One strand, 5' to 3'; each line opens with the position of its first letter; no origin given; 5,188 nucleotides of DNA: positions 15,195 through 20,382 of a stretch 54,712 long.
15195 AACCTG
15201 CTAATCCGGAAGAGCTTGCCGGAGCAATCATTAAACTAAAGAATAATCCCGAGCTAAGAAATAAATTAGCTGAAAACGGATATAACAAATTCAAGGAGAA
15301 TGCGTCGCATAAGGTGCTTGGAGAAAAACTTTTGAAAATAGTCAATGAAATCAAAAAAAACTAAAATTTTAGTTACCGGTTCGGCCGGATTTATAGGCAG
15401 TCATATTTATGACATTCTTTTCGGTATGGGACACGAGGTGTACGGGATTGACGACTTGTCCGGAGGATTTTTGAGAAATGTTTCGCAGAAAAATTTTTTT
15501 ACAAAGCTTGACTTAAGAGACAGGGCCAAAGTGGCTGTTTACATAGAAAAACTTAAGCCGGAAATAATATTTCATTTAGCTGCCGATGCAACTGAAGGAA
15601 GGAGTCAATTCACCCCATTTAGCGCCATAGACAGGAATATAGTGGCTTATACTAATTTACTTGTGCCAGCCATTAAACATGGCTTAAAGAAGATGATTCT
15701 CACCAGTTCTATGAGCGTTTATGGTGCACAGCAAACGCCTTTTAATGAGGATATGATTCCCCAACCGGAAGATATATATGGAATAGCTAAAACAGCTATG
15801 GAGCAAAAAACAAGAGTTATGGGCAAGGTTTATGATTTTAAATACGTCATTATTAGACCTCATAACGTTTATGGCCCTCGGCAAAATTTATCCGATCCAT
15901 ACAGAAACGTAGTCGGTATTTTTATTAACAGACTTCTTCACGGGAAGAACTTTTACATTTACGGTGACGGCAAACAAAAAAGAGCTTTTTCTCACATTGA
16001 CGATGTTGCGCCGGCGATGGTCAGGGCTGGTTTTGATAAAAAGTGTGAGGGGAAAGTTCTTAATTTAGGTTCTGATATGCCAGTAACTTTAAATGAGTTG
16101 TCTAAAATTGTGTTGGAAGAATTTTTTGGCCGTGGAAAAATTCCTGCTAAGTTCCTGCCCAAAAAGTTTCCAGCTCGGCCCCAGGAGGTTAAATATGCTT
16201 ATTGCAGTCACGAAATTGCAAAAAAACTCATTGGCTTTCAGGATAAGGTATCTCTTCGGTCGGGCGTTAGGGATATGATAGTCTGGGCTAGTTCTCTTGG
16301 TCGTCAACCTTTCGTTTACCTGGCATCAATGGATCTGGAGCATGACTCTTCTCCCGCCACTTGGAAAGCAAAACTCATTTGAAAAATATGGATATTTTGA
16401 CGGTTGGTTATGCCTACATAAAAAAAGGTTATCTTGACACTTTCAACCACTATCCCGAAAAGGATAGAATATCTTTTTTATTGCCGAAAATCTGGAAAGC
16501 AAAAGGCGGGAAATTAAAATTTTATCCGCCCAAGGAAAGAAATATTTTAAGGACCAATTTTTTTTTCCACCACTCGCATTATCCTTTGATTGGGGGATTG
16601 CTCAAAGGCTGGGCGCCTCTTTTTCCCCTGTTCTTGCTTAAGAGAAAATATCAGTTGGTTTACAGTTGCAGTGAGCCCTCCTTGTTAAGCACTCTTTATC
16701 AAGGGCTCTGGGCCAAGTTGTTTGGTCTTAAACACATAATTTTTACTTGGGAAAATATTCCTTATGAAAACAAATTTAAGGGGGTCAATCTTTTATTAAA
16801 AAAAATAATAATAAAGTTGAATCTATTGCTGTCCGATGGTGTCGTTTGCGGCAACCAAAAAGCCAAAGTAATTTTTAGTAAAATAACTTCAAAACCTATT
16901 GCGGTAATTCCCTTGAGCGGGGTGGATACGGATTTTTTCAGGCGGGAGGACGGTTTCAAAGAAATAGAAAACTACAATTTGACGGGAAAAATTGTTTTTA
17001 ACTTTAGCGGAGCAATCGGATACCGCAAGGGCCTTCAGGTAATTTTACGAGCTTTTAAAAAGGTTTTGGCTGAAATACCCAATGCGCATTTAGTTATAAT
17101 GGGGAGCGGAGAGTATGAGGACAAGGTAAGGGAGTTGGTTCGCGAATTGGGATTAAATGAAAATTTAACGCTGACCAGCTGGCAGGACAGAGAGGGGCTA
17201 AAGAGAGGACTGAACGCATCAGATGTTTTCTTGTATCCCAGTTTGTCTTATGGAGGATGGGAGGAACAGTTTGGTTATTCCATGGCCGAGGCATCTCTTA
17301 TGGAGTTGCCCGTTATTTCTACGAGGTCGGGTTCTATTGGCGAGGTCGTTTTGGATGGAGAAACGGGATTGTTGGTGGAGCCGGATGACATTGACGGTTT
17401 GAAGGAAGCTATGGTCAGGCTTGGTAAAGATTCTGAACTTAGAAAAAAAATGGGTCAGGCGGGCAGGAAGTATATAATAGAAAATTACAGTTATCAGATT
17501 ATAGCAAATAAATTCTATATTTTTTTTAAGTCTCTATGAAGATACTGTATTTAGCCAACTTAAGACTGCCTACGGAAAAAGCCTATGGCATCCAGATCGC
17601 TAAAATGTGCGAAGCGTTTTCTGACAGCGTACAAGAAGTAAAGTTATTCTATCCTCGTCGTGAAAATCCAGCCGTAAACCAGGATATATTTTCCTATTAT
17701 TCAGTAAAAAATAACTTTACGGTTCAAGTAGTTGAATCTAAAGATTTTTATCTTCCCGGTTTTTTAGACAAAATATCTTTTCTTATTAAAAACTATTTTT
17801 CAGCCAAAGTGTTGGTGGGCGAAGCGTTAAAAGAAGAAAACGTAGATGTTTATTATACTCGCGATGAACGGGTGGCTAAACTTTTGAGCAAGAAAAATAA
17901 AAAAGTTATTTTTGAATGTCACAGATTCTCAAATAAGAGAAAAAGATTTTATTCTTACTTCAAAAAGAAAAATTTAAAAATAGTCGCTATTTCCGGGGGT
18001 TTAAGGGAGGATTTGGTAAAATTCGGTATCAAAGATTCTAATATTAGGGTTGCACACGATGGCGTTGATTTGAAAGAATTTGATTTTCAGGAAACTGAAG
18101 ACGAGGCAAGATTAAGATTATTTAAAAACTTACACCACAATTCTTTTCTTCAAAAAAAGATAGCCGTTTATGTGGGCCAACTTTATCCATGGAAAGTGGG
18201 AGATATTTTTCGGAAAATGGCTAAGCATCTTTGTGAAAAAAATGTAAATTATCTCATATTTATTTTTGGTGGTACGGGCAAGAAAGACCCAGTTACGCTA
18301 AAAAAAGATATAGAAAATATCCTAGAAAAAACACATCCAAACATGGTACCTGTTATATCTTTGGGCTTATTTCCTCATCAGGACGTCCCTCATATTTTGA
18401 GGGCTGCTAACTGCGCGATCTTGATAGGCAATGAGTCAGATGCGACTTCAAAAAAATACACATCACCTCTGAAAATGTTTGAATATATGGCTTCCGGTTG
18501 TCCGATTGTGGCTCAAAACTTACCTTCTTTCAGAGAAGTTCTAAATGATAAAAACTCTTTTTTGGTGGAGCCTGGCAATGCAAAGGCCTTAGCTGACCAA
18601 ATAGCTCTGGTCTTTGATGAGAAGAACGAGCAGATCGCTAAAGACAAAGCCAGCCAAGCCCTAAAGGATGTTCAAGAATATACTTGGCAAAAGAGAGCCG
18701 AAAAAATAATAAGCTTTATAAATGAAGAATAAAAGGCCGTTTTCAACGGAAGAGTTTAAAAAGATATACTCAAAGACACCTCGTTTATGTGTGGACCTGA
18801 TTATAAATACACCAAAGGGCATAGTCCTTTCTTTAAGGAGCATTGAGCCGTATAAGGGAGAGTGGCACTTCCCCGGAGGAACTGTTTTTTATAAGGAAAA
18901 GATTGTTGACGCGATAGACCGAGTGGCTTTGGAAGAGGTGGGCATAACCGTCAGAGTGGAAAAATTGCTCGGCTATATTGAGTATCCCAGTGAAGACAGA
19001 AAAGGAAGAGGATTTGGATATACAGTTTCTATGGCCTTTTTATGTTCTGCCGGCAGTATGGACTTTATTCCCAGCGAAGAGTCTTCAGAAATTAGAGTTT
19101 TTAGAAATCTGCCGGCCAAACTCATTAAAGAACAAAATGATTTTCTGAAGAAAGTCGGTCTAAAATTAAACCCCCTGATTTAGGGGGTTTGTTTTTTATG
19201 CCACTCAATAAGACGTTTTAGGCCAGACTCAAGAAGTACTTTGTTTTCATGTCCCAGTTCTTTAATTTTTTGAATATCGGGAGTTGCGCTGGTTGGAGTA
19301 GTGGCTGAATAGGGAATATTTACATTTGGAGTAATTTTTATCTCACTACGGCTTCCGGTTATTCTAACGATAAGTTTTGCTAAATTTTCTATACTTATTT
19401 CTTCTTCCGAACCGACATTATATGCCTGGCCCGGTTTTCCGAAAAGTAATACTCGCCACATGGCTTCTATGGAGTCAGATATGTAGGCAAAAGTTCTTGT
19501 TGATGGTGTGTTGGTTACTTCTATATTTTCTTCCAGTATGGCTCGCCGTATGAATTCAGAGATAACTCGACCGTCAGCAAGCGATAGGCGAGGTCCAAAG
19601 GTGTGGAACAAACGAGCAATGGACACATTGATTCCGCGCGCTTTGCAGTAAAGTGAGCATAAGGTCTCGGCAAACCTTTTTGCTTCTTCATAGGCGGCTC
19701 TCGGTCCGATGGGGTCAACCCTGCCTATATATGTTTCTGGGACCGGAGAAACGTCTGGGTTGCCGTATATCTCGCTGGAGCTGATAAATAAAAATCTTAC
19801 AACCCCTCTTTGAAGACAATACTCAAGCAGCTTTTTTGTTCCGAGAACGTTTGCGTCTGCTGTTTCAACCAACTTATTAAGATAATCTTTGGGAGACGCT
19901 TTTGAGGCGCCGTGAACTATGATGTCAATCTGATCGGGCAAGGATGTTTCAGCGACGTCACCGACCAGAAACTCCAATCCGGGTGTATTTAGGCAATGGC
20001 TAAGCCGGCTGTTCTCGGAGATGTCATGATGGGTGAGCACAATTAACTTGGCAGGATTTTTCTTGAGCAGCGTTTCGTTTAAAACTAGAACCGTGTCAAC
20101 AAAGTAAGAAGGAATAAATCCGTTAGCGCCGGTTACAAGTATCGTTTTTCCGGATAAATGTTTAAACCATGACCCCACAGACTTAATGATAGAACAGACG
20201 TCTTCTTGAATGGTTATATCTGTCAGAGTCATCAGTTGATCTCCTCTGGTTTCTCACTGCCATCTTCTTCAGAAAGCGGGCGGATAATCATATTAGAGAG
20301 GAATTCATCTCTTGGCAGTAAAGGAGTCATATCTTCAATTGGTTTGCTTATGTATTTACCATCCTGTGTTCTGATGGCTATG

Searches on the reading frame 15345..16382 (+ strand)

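Call 7: search_protein_families(library=ncbifam, proteins=[window:15345-16382:+], max_evalue=1e-8)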
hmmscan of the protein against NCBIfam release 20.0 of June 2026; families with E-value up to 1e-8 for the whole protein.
window:15345-16382:+ (345 aa): 18 families
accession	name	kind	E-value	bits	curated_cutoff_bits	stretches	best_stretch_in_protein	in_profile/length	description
TIGR01179.1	galE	equivalog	4.5e-36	124.3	262.3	1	7-317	1-327/332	UDP-glucose 4-epimerase GalE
TIGR04180.1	EDH_00030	hypoth_equivalog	1.1e-34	119.9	475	1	8-302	1-296/297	NAD-dependent 4,6-dehydratase LegB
TIGR01181.1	dTDP_gluc_dehyt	equivalog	1.4e-29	103.2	365.1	1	7-315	1-311/321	dTDP-glucose 4,6-dehydratase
TIGR02197.1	heptose_epim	equivalog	1.5e-27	96.6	274.6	1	8-314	1-312/316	ADP-glyceromanno-heptose 6-epimerase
NF011728.1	PRK15181.1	equivalog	6.2e-24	84.6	760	1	7-314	17-336/348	Vi polysaccharide biosynthesis UDP-N-acetylglucosaminuronic acid C-4 epimerase TviC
NF047922.1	GDPFucSynFcl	equivalog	6.7e-21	75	500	1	6-312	3-298/308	GDP-L-fucose synthase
NF005998.1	PRK08125.1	equivalog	6.6e-20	71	777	1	3-310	313-644/649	bifunctional UDP-4-amino-4-deoxy-L-arabinose formyltransferase/UDP-glucuronic acid oxidase ArnA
NF007582.0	PRK10217.1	equivalog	2.7e-18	66.2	698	1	7-314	3-330/355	dTDP-glucose 4,6-dehydratase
NF007490.0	PRK10084.1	subfamily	4.3e-17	62.1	649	1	7-244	2-261/361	dTDP-glucose 4,6-dehydratase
NF008872.0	PRK11908.1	equivalog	2.4e-16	59.7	294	1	6-257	2-268/349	bifunctional UDP-4-keto-pentose/UDP-xylose synthase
TIGR02622.1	CDP_4_6_dhtase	equivalog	1.1e-15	57.6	278.45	1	4-156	3-165/352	CDP-glucose 4,6-dehydratase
NF008360.0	PRK11150.1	equivalog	9.7e-15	54.5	452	1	8-286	2-279/310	ADP-glyceromanno-heptose 6-epimerase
TIGR03466.1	HpnA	hypoth_equivalog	1.4e-13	50.4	367.65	1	7-228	2-216/327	hopanoid-associated sugar epimerase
TIGR01214.1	rmlD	equivalog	1.9e-13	50.1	224.05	1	7-205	1-175/285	dTDP-4-dehydrorhamnose reductase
NF042423.1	oxyalk_red_Shew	equivalog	4.4e-13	49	580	1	2-257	5-254/331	2-alkyl-3-oxoalkanoate reductase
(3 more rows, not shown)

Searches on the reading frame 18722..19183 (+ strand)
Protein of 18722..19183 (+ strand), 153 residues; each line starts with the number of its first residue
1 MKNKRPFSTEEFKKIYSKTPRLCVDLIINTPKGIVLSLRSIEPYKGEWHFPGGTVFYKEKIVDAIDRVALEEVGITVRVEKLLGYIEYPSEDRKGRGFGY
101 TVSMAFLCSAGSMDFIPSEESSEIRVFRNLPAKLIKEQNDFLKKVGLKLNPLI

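Call 7: search_protein_families(library=ncbifam, proteins=[window:18722-19183:+], max_evalue=1e-8)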
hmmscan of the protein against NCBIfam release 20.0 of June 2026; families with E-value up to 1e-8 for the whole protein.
window:18722-19183:+ (153 aa): 1 family
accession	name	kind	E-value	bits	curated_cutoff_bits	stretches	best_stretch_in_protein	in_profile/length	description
NF011963.0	PRK15434.1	subfamily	1.3e-09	38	146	1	8-80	4-77/159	GDP-mannose mannosyl hydrolase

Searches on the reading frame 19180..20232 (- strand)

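Call 7: search_protein_families(library=ncbifam, proteins=[window:19180-20232:-], max_evalue=1e-8)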
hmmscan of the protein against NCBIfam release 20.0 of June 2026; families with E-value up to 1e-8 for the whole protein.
window:19180-20232:- (350 aa): 13 families
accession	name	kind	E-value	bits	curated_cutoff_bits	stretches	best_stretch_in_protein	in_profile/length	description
TIGR04180.1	EDH_00030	hypoth_equivalog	2.5e-29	102.3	475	1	31-307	1-271/297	NAD-dependent 4,6-dehydratase LegB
TIGR01181.1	dTDP_gluc_dehyt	equivalog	3.4e-28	98.7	365.1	1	31-348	2-314/321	dTDP-glucose 4,6-dehydratase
TIGR01179.1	galE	equivalog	1.6e-17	63.4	262.3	1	31-347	2-327/332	UDP-glucose 4-epimerase GalE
NF008872.0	PRK11908.1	equivalog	5.4e-14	52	294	1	29-297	2-276/349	bifunctional UDP-4-keto-pentose/UDP-xylose synthase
NF011728.1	PRK15181.1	equivalog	7.3e-13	48.2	760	1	26-345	13-337/348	Vi polysaccharide biosynthesis UDP-N-acetylglucosaminuronic acid C-4 epimerase TviC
TIGR02197.1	heptose_epim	equivalog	2.7e-12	46.5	274.6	1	31-347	1-315/316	ADP-glyceromanno-heptose 6-epimerase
NF047922.1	GDPFucSynFcl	equivalog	4.9e-12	45.9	500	1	133-347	86-303/308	GDP-L-fucose synthase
NF005998.1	PRK08125.1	equivalog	1.4e-11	43.6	777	1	29-292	316-585/649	bifunctional UDP-4-amino-4-deoxy-L-arabinose formyltransferase/UDP-glucuronic acid oxidase ArnA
TIGR01746.1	Thioester-redct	subfamily_domain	2.8e-10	40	213.35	1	30-208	1-192/371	thioester reductase domain-containing protein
TIGR02622.1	CDP_4_6_dhtase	equivalog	7.7e-10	38.4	278.45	1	28-347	4-332/352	CDP-glucose 4,6-dehydratase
NF007582.0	PRK10217.1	equivalog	1.5e-09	37.4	698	0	141-345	123-331/355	dTDP-glucose 4,6-dehydratase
TIGR01472.1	gmd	equivalog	6.2e-09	35.5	415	1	123-293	99-269/342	GDP-mannose 4,6-dehydratase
TIGR03466.1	HpnA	hypoth_equivalog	9.6e-09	34.6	367.65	0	30-314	2-263/327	hopanoid-associated sugar epimerase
